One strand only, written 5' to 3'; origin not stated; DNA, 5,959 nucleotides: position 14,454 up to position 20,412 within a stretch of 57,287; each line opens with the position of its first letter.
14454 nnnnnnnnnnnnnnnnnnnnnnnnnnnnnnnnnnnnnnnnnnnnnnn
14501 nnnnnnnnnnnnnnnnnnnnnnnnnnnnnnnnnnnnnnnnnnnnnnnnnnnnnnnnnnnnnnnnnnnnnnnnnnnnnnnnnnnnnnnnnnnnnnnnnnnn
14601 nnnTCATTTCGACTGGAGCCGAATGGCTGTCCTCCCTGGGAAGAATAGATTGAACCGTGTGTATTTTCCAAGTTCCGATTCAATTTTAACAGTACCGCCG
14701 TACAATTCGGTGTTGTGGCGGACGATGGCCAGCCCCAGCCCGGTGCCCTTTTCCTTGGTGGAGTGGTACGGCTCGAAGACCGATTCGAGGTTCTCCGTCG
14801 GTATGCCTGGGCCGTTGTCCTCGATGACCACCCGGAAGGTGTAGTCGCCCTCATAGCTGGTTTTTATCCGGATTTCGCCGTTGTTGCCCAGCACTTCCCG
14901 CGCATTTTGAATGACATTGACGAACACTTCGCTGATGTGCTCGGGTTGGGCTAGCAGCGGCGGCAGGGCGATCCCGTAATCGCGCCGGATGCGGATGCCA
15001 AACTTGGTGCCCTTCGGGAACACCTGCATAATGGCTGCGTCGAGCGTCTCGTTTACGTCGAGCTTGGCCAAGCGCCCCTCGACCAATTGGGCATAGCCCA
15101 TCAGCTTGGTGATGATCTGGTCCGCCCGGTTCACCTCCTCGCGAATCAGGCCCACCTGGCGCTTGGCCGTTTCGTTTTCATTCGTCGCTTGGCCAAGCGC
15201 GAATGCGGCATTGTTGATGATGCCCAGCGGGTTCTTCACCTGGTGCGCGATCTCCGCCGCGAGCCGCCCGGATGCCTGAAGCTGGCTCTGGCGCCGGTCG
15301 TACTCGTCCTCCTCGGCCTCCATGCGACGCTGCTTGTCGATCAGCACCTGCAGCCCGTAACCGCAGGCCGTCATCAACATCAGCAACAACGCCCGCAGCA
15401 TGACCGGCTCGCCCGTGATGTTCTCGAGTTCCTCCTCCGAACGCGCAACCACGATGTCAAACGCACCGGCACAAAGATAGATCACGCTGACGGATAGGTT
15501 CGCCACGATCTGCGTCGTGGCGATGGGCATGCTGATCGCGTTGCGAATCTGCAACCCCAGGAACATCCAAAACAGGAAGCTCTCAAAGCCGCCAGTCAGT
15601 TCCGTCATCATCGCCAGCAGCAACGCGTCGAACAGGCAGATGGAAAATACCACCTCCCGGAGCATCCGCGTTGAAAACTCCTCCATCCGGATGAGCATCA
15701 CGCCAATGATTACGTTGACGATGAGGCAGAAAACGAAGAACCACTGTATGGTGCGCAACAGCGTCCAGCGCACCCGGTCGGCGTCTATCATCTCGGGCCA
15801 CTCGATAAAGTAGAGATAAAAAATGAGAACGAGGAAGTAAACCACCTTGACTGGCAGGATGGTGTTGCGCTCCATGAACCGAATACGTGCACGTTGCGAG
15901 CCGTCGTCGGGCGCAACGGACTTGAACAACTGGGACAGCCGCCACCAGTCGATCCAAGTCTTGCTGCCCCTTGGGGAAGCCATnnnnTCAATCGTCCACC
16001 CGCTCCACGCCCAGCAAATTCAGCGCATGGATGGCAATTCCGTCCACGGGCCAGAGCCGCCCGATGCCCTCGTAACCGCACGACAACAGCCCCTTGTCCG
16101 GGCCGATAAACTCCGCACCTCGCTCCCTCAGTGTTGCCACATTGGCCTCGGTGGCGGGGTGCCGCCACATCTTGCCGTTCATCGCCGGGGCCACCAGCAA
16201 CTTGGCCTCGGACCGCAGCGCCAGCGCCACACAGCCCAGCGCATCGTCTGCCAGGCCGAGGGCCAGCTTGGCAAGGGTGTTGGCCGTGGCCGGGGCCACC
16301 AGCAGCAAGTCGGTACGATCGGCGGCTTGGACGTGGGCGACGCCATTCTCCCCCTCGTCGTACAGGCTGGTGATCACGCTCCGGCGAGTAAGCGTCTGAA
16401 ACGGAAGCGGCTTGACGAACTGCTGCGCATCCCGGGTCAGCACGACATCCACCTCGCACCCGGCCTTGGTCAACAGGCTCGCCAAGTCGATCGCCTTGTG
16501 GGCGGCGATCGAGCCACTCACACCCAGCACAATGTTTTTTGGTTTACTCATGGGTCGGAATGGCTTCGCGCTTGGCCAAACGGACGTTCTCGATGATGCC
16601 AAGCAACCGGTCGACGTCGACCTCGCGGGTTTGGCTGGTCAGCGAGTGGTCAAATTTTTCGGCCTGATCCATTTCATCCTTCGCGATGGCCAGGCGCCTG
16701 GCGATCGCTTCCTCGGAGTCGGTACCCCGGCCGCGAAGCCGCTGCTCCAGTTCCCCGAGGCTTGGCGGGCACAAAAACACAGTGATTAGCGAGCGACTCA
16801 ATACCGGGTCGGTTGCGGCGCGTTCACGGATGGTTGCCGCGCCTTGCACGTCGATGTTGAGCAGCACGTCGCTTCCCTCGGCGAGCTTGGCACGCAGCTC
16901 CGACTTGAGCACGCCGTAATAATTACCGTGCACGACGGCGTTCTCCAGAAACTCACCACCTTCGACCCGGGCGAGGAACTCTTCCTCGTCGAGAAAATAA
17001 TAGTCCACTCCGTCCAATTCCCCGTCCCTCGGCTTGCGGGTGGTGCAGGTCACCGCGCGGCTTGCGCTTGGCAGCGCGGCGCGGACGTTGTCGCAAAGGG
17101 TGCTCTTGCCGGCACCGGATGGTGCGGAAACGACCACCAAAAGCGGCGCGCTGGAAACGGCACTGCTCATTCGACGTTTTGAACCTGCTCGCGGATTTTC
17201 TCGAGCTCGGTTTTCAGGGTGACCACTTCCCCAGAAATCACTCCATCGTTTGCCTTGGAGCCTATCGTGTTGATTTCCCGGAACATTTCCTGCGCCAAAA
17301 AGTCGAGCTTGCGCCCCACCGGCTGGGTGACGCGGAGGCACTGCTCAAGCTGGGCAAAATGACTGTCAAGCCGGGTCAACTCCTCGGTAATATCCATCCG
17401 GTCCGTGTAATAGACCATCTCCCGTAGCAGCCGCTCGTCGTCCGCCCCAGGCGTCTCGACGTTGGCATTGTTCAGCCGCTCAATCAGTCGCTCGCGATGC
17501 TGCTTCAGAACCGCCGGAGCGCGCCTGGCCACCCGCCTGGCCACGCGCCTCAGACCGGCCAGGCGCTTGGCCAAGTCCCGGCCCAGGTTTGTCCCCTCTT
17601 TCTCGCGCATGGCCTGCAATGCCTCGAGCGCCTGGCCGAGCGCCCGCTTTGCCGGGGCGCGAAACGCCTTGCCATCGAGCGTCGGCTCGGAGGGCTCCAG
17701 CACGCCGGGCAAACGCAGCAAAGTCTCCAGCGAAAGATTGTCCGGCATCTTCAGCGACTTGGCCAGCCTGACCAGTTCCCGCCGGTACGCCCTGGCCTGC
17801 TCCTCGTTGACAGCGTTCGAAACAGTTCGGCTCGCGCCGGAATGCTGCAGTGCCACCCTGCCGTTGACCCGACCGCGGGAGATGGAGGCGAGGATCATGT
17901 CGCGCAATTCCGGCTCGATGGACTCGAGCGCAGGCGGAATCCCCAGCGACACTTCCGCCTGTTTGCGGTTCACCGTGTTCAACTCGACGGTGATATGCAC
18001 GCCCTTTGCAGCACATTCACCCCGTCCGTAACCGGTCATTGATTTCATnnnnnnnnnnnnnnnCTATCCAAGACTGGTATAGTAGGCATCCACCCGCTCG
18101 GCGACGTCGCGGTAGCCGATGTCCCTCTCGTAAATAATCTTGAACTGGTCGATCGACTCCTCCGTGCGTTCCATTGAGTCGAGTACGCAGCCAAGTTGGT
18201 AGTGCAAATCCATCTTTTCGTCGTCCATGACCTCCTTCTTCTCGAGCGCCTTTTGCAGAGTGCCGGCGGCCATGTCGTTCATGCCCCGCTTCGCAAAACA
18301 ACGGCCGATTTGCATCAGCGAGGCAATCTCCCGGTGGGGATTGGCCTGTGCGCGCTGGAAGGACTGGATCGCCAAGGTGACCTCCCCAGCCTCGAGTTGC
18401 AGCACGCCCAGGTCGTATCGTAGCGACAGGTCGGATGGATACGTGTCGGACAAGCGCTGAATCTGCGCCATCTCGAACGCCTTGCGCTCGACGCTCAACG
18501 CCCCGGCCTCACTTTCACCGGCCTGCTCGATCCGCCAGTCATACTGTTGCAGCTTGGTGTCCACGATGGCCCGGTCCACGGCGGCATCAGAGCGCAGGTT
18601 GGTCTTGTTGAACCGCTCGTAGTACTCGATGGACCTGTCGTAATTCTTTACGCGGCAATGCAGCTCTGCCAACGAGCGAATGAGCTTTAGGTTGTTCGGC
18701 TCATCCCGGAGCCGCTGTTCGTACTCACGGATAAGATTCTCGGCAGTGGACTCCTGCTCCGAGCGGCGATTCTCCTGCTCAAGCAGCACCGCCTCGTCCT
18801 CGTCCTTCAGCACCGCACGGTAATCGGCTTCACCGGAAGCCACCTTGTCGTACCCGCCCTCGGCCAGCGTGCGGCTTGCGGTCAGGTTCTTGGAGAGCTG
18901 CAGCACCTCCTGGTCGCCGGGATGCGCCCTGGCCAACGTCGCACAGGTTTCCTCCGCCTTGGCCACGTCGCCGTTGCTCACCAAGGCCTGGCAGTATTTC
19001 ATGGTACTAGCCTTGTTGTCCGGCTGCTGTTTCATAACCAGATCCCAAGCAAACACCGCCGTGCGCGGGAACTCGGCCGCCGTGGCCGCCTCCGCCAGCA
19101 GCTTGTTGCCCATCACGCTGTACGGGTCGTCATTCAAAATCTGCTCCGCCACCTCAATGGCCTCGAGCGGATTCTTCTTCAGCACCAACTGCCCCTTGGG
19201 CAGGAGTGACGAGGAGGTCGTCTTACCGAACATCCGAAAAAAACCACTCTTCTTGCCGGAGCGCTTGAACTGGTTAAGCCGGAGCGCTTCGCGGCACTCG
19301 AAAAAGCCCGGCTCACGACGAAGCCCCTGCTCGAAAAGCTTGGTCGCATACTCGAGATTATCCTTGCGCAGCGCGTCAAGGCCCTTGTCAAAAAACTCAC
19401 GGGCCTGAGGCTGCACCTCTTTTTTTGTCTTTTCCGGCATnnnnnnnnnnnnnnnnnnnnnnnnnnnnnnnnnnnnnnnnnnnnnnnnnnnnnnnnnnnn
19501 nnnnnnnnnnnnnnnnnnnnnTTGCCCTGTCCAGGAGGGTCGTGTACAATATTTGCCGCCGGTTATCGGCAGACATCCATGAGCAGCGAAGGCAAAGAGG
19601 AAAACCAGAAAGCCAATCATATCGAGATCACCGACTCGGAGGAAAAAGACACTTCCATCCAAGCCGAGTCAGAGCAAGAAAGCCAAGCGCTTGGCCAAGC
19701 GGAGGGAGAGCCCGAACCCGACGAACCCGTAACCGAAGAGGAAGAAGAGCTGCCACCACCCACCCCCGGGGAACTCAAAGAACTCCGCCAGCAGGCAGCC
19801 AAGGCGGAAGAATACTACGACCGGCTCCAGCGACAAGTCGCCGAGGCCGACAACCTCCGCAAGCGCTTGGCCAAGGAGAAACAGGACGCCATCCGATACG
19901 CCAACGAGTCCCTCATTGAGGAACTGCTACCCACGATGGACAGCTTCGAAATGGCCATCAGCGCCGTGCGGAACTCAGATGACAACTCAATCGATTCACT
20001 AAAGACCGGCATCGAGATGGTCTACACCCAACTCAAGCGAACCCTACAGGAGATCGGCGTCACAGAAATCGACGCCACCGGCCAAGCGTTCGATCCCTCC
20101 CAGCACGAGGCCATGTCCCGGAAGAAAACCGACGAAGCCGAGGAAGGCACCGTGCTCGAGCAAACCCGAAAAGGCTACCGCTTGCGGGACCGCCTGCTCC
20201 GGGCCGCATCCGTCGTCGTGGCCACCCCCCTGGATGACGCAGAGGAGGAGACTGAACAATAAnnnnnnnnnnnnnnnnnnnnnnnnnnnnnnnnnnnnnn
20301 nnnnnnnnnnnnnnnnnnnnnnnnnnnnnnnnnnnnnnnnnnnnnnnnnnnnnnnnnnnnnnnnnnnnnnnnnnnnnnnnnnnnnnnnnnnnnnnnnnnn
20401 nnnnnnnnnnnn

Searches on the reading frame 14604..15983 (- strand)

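Call 11: search_protein_families(library=pfam, proteins=[window:14604-15983:-], max_evalue=0.001)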
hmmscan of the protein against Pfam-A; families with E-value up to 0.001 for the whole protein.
window:14604-15983:- (459 aa): 4 families
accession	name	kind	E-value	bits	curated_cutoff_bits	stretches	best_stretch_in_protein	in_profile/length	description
PF02518.31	HATPase_c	-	2.2e-22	80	26.4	1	347-449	3-108/111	Histidine kinase-, DNA gyrase B-, and HSP90-like ATPase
PF00512.31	HisKA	-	4.7e-08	33.4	26.9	1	239-300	3-63/66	His Kinase A (phospho-acceptor) domain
PF13581.12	HATPase_c_2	-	6.7e-05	23.3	27.4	1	350-423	36-107/127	Histidine kinase-like ATPase domain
PF13589.12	HATPase_c_3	-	0.00083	19.8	25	0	353-411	6-62/137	Histidine kinase-, DNA gyrase B-, and HSP90-like ATPase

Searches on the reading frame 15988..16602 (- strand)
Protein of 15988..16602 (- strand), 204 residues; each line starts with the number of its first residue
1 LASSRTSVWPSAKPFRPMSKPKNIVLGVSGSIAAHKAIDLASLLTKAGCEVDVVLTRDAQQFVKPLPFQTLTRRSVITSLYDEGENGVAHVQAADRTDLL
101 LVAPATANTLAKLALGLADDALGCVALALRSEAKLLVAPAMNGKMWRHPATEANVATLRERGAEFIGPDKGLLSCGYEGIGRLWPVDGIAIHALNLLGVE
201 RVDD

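Call 11: search_protein_families(library=pfam, proteins=[window:15988-16602:-], max_evalue=0.001)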
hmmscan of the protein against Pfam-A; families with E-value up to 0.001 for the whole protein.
window:15988-16602:- (204 aa): 1 family
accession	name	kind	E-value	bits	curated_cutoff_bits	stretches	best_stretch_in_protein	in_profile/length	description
PF02441.25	Flavoprotein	-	3.2e-31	108.5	22.7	1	22-158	1-145/162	Flavoprotein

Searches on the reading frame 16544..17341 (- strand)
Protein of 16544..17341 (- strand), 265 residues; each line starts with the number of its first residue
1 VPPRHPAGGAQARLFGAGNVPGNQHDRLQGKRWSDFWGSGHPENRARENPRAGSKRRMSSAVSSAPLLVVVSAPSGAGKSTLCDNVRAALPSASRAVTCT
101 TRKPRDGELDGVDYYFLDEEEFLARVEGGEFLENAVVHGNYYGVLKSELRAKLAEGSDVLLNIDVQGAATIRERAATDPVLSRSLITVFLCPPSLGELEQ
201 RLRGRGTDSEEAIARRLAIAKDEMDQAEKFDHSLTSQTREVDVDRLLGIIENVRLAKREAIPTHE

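Call 11: search_protein_families(library=pfam, proteins=[window:16544-17341:-], max_evalue=0.001)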
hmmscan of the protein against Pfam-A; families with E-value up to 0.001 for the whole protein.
window:16544-17341:- (265 aa): 3 families
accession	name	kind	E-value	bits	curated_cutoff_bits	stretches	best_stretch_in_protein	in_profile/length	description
PF00625.27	Guanylate_kin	-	1.5e-34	119.8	25.2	1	68-248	4-177/182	Guanylate kinase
PF13671.12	AAA_33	-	2.5e-05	25.1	27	1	72-218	5-134/143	AAA domain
PF13191.12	AAA_16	-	0.00097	20.1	32.6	0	57-94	15-52/167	AAA ATPase domain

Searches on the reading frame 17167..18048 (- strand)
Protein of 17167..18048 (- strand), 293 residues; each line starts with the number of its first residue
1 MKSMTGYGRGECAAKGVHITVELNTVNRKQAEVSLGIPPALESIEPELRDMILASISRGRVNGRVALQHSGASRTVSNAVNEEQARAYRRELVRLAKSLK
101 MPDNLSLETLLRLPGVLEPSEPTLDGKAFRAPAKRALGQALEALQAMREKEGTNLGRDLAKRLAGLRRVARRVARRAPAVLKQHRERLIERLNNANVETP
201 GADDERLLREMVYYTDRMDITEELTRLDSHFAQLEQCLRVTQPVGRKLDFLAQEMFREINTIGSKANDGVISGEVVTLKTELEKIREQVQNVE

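Call 11: search_protein_families(library=pfam, proteins=[window:17167-18048:-], max_evalue=0.001)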
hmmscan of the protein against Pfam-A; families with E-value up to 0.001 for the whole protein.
window:17167-18048:- (293 aa): 2 families
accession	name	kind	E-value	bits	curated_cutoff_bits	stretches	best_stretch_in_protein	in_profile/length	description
PF08340.16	YicC-like_C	-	3e-42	144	27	1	174-293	2-120/120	Endoribonuclease YicC-like, C-terminal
PF03755.18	YicC-like_N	-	1.2e-36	126.8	25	1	1-155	1-154/156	Endoribonuclease YicC-like, N-terminal region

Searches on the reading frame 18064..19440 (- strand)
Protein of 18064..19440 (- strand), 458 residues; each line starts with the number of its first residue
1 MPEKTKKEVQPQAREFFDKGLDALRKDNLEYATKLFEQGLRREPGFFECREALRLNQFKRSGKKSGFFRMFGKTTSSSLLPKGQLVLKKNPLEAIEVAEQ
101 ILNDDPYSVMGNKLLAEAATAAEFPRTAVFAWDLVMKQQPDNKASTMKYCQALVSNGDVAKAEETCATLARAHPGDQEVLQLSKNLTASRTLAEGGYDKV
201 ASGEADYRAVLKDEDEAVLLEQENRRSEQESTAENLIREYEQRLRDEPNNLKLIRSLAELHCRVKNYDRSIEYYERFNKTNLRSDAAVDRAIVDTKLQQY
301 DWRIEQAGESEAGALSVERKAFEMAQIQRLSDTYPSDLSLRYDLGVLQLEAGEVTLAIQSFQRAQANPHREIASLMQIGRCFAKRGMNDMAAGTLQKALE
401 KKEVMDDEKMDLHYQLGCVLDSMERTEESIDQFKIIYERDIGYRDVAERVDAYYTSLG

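Call 11: search_protein_families(library=pfam, proteins=[window:18064-19440:-], max_evalue=0.001)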
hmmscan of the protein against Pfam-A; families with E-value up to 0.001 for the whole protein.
window:18064-19440:- (458 aa): 15 families
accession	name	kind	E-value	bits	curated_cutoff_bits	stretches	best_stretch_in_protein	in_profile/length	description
PF14559.12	TPR_19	-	6.5e-12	46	25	1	135-182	17-64/68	Tetratricopeptide repeat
PF13432.12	TPR_16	-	1.8e-10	41.5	32.7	0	326-368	19-62/65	Tetratricopeptide repeat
PF00515.34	TPR_1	-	2.8e-10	40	27.8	0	342-364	5-27/34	Tetratricopeptide repeat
PF07719.23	TPR_2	-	4.7e-10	39.2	27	0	256-276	6-26/34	Tetratricopeptide repeat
PF13428.12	TPR_14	-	2.3e-09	37.5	23.5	0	148-181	6-39/44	Tetratricopeptide repeat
PF13424.12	TPR_12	-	5.9e-09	36.4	30.1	0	373-434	3-69/77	Tetratricopeptide repeat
PF23914.1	TPR_CcmH_CycH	-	7.5e-09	36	42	1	102-182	43-126/158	Cytochrome c-type biogenesis protein H TPR domain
PF13174.12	TPR_6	-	2.2e-08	34.7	26.3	0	374-401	2-29/33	Tetratricopeptide repeat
PF14561.12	TPR_20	-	1.1e-07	32.5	25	0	321-361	5-45/90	Tetratricopeptide repeat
PF25064.1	ARM_TT21_5th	-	3.1e-07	31.1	27.8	0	233-305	17-89/117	TT21 fifth ARM repeats domain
PF13176.12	TPR_7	-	2e-06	27.9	27.9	0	255-276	3-24/36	Tetratricopeptide repeat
PF12895.13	ANAPC3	-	2.1e-06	28.3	27.2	0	126-167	6-47/82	Anaphase-promoting complex, cyclosome, subunit 3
PF13371.12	TPR_9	-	7.5e-06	26.3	35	0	325-375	16-67/73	Tetratricopeptide repeat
PF13181.12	TPR_8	-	7.8e-05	23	25.7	0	412-433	3-24/34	Tetratricopeptide repeat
PF13431.12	TPR_17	-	0.00021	21.7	24.4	0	332-359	7-34/34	Tetratricopeptide repeat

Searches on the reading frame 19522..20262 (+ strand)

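Call 11: search_protein_families(library=pfam, proteins=[window:19522-20262:+], max_evalue=0.001)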
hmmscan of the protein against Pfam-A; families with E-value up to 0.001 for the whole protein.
window:19522-20262:+ (246 aa): 2 families
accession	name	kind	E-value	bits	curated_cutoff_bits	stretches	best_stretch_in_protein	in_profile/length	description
PF01025.24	GrpE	-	1.5e-45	155.3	25.8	1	73-234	5-164/165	GrpE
PF04012.17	PspA_IM30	-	0.00057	20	33.9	1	84-173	38-133/220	PspA/IM30 family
